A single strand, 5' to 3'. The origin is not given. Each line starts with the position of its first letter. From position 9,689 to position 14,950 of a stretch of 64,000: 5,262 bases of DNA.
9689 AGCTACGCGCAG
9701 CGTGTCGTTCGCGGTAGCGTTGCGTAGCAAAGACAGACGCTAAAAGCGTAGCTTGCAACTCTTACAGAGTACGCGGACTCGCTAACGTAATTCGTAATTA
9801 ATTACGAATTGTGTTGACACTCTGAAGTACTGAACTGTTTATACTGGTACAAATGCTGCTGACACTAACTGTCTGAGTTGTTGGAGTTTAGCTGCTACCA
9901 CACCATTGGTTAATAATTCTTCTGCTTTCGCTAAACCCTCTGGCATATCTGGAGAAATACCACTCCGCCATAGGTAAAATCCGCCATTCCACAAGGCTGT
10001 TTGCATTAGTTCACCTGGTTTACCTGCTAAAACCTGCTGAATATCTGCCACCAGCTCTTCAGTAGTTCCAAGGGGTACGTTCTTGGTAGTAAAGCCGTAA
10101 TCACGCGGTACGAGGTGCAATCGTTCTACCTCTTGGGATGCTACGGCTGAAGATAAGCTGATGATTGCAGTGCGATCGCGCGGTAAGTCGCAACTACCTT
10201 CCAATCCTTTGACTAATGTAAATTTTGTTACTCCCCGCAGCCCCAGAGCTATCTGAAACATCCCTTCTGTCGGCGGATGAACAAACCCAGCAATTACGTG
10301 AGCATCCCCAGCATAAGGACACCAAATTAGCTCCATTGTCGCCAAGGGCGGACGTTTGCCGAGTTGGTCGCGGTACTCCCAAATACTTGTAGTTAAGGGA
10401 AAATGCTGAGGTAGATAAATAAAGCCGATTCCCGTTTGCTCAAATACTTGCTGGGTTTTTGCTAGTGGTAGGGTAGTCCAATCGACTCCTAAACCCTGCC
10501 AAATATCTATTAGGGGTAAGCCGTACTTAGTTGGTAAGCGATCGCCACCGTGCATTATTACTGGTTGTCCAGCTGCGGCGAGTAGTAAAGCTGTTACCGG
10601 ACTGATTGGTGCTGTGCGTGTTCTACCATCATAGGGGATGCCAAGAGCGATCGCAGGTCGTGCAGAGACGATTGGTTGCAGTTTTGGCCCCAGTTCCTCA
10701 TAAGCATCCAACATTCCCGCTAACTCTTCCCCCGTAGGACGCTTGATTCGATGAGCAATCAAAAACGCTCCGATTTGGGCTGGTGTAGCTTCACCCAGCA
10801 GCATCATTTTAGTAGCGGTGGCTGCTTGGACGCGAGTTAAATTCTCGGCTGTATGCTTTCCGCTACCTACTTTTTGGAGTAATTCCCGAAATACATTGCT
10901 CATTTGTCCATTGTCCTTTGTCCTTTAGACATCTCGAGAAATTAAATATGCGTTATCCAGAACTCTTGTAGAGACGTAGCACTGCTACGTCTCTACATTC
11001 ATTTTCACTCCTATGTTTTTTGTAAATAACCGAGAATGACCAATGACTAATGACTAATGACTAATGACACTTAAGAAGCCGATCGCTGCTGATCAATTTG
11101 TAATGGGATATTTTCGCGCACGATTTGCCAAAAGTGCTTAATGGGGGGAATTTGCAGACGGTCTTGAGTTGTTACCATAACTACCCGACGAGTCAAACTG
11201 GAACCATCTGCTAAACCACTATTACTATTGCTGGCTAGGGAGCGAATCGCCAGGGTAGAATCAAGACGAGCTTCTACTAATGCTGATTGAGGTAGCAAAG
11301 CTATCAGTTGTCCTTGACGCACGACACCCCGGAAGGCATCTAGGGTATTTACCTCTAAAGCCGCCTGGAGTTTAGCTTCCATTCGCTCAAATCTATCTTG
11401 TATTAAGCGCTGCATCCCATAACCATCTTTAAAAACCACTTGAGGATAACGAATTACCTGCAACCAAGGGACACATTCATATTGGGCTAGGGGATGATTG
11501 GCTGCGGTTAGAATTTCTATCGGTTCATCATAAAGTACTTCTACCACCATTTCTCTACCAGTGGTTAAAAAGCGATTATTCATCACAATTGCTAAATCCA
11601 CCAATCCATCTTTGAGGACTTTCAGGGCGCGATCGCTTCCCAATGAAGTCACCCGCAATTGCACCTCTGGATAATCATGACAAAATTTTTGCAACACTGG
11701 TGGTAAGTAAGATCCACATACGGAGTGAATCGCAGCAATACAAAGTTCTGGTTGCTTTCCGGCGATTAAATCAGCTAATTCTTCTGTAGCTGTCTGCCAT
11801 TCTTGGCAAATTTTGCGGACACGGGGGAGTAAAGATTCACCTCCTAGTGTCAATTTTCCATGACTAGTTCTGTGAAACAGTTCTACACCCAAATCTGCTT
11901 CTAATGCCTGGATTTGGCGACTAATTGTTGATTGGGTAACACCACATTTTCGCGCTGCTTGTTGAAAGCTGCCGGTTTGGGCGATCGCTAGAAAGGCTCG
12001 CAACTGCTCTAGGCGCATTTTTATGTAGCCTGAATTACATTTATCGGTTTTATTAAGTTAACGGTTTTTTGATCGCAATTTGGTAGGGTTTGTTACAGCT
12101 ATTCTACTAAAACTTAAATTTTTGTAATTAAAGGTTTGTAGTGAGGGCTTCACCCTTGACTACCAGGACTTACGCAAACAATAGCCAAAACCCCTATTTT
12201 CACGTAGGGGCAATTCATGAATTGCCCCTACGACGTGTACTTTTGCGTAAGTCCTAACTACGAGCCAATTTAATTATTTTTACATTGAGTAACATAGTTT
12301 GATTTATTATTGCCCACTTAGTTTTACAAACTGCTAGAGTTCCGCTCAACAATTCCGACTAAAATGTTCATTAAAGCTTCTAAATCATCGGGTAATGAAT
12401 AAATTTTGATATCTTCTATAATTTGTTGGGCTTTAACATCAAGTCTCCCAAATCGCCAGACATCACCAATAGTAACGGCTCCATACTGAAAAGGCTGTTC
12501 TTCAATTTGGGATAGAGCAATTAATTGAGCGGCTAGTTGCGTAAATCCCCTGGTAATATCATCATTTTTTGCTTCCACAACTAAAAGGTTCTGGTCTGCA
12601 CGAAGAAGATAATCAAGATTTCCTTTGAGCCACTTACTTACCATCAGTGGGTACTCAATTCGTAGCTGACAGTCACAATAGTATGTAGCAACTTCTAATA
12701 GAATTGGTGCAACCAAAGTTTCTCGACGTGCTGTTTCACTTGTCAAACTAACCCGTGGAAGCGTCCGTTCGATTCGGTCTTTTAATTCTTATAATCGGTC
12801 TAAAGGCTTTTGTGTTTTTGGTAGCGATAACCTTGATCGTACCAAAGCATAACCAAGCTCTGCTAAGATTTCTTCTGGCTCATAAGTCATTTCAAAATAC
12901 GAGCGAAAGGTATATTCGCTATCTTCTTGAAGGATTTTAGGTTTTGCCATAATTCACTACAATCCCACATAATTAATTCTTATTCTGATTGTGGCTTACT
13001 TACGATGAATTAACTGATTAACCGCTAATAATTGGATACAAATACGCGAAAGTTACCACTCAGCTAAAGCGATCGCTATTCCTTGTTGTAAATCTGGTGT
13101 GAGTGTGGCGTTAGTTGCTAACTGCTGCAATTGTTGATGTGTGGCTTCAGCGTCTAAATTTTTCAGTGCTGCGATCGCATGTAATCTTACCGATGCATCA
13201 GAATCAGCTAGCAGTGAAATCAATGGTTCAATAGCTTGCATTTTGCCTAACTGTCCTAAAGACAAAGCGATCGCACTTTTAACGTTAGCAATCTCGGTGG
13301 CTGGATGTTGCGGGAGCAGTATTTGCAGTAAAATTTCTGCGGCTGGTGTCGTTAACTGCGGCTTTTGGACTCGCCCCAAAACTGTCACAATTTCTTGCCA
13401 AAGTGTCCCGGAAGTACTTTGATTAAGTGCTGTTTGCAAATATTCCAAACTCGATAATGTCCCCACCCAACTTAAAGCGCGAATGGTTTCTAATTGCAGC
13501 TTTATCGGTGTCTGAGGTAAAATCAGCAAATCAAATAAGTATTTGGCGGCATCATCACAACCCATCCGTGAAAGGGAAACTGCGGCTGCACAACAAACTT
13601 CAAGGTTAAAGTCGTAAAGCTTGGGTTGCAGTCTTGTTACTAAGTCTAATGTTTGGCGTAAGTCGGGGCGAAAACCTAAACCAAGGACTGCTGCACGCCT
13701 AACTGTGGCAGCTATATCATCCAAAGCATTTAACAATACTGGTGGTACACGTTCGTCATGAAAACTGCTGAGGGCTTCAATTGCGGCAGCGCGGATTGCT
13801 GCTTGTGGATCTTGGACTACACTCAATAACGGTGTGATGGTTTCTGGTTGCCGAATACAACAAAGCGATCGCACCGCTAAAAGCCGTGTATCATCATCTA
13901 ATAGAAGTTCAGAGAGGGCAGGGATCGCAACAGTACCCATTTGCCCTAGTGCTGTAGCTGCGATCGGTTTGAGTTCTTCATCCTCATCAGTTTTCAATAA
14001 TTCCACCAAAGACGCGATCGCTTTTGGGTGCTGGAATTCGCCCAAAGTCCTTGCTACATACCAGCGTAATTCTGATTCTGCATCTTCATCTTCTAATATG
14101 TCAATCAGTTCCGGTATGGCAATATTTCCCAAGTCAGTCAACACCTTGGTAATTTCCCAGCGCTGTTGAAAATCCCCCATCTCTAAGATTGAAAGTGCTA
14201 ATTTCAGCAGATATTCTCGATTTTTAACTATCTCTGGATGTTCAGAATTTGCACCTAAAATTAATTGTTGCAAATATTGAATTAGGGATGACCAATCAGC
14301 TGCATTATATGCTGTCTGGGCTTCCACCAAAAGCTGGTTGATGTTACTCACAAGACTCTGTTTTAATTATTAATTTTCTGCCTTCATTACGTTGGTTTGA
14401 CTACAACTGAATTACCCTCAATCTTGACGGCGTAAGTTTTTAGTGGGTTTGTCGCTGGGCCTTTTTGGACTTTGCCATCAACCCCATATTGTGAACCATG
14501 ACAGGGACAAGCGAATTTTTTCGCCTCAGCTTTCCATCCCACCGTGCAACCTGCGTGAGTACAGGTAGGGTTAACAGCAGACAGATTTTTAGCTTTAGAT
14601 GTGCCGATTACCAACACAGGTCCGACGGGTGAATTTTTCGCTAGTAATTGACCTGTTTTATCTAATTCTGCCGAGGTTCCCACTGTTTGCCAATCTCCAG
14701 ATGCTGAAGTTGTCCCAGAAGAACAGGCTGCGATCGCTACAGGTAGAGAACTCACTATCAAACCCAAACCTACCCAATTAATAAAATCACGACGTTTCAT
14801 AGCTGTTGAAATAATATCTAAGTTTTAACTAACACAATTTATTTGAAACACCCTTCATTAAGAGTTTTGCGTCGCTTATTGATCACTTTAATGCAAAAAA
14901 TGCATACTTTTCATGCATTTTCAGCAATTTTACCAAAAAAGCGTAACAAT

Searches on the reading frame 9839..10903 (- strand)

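Call 58: search_protein_families(library=ncbifam, proteins=[window:9839-10903:-], max_evalue=0.00001)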
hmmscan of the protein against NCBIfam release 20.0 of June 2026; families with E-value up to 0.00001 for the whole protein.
window:9839-10903:- (354 aa): 5 families
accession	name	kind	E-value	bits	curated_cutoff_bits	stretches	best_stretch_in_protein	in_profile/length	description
NF005635.0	PRK07394.1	equivalog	5.4e-165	548.8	287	1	1-348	1-345/348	hypothetical protein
TIGR01245.1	trpD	equivalog_domain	1e-28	100.6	199.05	1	19-344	7-328/330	anthranilate phosphoribosyltransferase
NF011201.0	PRK14607.1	equivalog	6.6e-27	94.4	670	1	18-346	204-527/534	bifunctional anthranilate synthase component II/anthranilate phosphoribosyltransferase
NF006564.0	PRK09071.1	equivalog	3.1e-26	92.1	257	1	4-254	12-255/335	glycosyl transferase family protein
NF006005.0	PRK08136.1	equivalog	4.1e-25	88.8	185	1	6-250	4-244/314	DNA-binding protein YbiB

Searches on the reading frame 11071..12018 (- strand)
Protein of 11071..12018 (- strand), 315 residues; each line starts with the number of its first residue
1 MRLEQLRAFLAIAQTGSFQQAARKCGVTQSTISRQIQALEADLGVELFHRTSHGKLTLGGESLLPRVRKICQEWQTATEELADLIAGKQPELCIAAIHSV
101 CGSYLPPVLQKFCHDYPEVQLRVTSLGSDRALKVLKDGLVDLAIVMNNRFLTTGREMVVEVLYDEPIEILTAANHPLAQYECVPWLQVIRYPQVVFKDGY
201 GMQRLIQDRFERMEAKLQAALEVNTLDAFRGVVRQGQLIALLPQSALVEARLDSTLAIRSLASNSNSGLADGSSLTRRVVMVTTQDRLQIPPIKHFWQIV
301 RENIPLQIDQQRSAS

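Call 58: search_protein_families(library=ncbifam, proteins=[window:11071-12018:-], max_evalue=0.00001)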
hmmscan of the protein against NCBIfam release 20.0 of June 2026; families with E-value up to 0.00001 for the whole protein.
window:11071-12018:- (315 aa): 50 families (the best 25 are shown)
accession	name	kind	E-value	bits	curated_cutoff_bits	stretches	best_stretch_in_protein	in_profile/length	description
NF053705.1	TransRegGltCGpos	equivalog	1.2e-39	136.4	350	1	1-302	1-291/300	glutamate biosynthesis transcriptional regulator GltC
NF040786.1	LysR_Sec_metab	equivalog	1.2e-35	122.9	250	1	1-303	1-297/298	selenium metabolism-associated LysR family transcriptional regulator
TIGR03339.1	phn_lysR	subfamily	3.6e-33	115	341.1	1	5-245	1-236/279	aminoethylphosphonate catabolism associated LysR family transcriptional regulator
NF008416.0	PRK11242.1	equivalog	1.3e-32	113.3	277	1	1-250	1-249/300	transcriptional regulator CynR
NF047520.1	trans_act_CidR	equivalog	5.8e-28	97.9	415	1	1-250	1-248/292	cidABC operon transcriptional activator CidR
NF008722.0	PRK11716.1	equivalog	3.8e-27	95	246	1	1-301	1-291/293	HTH-type transcriptional activator IlvY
NF045775.1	acetoin_reg_AlsR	exception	1.7e-26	93.4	430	1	1-247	1-247/290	acetoin biosynthesis transcriptional regulator AlsR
NF008352.0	PRK11139.1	subfamily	9.3e-26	90.6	288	1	3-171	8-169/305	transcriptional regulator GcvA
NF007307.0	PRK09791.1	equivalog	7.6e-25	87.6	336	1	2-256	6-258/302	LysR family transcriptional regulator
TIGR02424.1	TF_pcaQ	equivalog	3.2e-24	85.3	303.8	1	2-237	4-240/300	pca operon transcription factor PcaQ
NF009327.0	PRK12684.1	subfamily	4.8e-24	85.1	402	1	1-247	1-248/313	CysB family HTH-type transcriptional regulator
NF045990.1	TransRegCbbRRhodb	equivalog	1.1e-23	83.8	450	1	3-250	8-255/304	LysR family regulator CbbR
NF008361.0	PRK11151.1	equivalog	9.4e-23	80.9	329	1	2-252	2-250/305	DNA-binding transcriptional regulator OxyR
NF007385.0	PRK09906.1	equivalog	1.1e-22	80.6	356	1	1-187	1-184/296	DNA-binding transcriptional regulator HcaR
TIGR03298.1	argP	subfamily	4.2e-22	78.6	273.55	1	3-249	3-245/292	ArgP/LysG family DNA-binding transcriptional regulator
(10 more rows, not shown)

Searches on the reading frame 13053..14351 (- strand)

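Call 58: search_protein_families(library=ncbifam, proteins=[window:13053-14351:-], max_evalue=0.00001)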
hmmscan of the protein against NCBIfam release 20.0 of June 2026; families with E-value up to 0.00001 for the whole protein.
window:13053-14351:- (432 aa): 8 families
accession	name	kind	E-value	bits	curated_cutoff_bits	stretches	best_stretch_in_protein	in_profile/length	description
NF045915.1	PhycobilmeDegNblB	equivalog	1.5e-15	57.3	300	1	242-414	38-203/214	phycobilisome degradation protein NblB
NF058515.1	phyc_lyase_CpcF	equivalog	4e-15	55.9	220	1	159-226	50-117/200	C-phycocyanin alpha-cysteine-84 phycocyanobilin lyase subunit CpcF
NF058502.1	phyc_lyase_CpcE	equivalog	5.6e-13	49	330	0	358-415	59-116/260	C-phycocyanin alpha-cysteine-84 phycocyanobilin lyase subunit CpcE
NF007244.0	PRK09687.1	equivalog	4.9e-12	45.7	275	0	154-234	144-227/285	putative lyase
NF010374.0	PRK13800.1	equivalog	3.3e-09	35.6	1196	1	156-431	612-865/898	fumarate reductase/succinate dehydrogenase flavoprotein subunit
NF058505.1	phyc_lyase_CpeY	equivalog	2.4e-06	26.4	600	0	78-222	48-199/419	C-phycoerythrin alpha-cysteine-82 phycoerythrobilin lyase CpeY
TIGR02270.1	TIGR02270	subfamily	3.3e-06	26.4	206.8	0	112-329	56-269/410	TIGR02270 family protein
NF045662.1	DVU0298_fam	equivalog_domain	9e-06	25.4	75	0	372-416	145-189/213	DVU0298 family protein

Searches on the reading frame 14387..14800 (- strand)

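Call 58: search_protein_families(library=ncbifam, proteins=[window:14387-14800:-], max_evalue=0.00001)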
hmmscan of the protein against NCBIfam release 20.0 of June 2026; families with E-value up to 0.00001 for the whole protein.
window:14387-14800:- (137 aa): 8 families
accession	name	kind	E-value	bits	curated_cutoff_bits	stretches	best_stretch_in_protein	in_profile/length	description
NF010001.0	PRK13474.1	subfamily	2.4e-22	79.1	154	1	63-136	90-163/178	cytochrome b6-f complex iron-sulfur subunit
NF045928.1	Cytb6fFeSPetC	equivalog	2.8e-22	79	250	1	63-134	91-163/179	cytochrome b6-f complex iron-sulfur subunit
TIGR01416.1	Rieske_proteo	equivalog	1.6e-12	47.8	97.4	1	69-133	105-173/176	ubiquinol-cytochrome c reductase iron-sulfur subunit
TIGR02694.1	arsenite_ox_S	equivalog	8.8e-09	35.3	95.65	1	66-131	44-111/129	arsenate reductase (azurin) small subunit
NF050121.1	bc1_QcrA_actin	exception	2.7e-08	33.7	275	1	74-128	241-298/319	cytochrome bc1 complex Rieske iron-sulfur subunit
NF007422.0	PRK09965.1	equivalog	4.5e-08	33.1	113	1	71-135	33-99/106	bifunctional 3-phenylpropionate/cinnamic acid dioxygenase ferredoxin subunit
NF042948.2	3PPDioc_HcaC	equivalog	2.8e-07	30.8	150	1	70-134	33-100/105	3-phenylpropionate/cinnamic acid dioxygenase ferredoxin subunit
NF041174.1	SDX_Thmprot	equivalog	4.8e-07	29.9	170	1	37-119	2-84/109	sulredoxin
